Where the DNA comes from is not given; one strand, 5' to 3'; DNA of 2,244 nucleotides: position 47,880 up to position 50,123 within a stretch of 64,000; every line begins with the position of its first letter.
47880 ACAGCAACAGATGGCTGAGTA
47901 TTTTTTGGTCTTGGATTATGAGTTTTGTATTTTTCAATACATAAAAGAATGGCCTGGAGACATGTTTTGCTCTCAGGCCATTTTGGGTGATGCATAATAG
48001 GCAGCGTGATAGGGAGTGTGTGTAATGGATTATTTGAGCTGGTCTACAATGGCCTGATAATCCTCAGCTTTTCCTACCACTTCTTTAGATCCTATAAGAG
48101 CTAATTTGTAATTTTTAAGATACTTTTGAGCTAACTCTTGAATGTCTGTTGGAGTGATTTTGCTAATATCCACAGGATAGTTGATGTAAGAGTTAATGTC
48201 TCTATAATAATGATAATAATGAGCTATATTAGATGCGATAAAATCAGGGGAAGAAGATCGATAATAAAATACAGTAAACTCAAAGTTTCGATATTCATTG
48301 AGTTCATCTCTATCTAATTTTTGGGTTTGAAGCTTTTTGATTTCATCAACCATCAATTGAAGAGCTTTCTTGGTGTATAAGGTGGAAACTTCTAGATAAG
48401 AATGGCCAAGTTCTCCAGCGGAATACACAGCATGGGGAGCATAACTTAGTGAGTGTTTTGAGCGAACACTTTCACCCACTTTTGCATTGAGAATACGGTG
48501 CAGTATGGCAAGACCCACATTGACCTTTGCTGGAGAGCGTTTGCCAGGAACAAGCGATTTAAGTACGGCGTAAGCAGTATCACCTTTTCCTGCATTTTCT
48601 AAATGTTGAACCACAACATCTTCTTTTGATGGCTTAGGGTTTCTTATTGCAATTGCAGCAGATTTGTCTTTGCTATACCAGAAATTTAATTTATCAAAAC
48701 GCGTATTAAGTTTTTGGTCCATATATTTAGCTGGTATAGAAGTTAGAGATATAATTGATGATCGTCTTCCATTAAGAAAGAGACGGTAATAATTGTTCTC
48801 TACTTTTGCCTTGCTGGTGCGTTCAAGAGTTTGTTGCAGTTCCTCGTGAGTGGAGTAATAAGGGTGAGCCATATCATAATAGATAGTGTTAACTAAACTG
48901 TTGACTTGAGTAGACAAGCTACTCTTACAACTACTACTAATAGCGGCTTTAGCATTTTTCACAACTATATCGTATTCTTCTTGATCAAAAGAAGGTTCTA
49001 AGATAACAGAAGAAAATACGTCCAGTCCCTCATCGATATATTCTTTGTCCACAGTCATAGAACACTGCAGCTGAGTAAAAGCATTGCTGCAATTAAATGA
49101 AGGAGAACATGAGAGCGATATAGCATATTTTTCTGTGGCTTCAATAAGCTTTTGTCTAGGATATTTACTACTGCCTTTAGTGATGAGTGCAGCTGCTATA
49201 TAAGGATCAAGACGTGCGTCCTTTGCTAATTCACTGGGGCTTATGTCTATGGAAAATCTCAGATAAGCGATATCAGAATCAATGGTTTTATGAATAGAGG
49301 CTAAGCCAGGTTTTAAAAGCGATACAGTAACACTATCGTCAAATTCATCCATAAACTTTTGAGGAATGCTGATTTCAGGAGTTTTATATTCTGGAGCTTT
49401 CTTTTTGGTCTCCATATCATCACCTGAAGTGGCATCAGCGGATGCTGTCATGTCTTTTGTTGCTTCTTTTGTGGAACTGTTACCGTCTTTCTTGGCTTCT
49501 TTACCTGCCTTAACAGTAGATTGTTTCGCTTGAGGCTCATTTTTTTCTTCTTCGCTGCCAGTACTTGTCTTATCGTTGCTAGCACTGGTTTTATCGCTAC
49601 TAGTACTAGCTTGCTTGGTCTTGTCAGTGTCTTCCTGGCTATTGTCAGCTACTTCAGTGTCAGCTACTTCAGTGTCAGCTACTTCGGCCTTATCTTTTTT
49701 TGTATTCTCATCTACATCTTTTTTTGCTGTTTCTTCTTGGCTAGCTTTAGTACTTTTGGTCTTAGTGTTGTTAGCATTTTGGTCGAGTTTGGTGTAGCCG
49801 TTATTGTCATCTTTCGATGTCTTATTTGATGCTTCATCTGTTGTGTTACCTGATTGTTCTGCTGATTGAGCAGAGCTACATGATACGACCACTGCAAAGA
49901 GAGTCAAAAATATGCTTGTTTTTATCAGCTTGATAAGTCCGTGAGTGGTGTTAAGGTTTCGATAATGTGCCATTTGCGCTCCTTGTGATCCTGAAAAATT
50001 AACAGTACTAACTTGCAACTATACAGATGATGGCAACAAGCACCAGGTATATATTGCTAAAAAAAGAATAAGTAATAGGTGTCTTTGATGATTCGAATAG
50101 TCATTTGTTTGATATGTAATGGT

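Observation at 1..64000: Pervasive locus-unique short tandem direct repeats in spacers; repeats inside genes all have 3n unit lengths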

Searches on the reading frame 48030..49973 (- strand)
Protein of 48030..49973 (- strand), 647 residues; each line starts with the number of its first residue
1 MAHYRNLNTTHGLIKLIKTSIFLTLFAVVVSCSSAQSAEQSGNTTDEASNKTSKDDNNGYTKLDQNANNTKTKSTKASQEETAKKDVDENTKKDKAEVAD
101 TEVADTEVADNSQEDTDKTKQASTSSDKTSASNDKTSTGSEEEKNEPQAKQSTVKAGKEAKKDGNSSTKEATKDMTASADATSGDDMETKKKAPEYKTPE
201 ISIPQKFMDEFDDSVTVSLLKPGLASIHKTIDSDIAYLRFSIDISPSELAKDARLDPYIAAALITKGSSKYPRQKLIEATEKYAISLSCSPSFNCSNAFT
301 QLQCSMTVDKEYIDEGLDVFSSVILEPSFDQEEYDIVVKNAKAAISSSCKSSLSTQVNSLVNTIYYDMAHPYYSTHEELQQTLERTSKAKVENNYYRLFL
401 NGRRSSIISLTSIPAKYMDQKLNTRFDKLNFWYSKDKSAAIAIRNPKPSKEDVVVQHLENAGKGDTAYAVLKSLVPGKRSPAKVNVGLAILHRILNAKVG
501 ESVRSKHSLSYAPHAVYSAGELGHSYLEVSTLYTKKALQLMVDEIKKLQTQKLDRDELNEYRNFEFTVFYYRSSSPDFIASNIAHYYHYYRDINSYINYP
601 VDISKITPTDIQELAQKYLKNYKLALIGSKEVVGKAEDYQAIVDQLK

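Call 47: search_protein_families(library=pfam, proteins=[window:48030-49973:-], max_evalue=0.01)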
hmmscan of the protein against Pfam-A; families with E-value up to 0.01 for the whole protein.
window:48030-49973:- (647 aa): 1 family
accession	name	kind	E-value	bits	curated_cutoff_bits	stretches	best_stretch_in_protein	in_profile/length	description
PF00675.25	Peptidase_M16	-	1.3e-06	28.8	22.3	1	263-348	40-119/149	Insulinase (Peptidase family M16)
